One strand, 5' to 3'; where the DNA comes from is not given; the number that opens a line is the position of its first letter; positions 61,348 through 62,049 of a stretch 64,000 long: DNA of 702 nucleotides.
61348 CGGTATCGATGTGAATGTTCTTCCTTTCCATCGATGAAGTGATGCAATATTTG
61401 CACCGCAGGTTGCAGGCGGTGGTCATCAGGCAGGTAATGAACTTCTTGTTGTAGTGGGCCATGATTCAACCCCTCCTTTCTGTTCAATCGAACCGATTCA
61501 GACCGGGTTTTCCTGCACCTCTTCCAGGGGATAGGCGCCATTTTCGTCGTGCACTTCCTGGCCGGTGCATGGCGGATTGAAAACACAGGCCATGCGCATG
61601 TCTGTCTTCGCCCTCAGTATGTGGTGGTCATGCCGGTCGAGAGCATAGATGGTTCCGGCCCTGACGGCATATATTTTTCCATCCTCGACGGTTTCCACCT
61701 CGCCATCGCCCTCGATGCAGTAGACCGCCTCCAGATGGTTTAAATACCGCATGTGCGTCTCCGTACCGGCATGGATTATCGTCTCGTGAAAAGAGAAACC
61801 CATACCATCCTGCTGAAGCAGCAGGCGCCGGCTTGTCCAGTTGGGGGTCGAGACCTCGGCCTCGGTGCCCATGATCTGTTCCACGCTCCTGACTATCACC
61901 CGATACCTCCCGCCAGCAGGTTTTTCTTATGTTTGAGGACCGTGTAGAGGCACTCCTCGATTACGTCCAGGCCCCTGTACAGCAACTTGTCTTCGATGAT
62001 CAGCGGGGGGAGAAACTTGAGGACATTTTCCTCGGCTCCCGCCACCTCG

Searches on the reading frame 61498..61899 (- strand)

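Call 10: search_protein_families(library=pfam, proteins=[window:61498-61899:-], max_evalue=0.001)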
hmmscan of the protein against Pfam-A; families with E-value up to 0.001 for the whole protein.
window:61498-61899:- (133 aa): 2 families
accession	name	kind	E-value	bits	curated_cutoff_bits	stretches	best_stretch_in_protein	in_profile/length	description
PF06339.18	Ectoine_synth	-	1.8e-61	206.4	27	1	1-126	1-126/127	Ectoine synthase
PF07883.17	Cupin_2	-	1.5e-05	25.1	27.2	1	54-106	18-69/70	Cupin domain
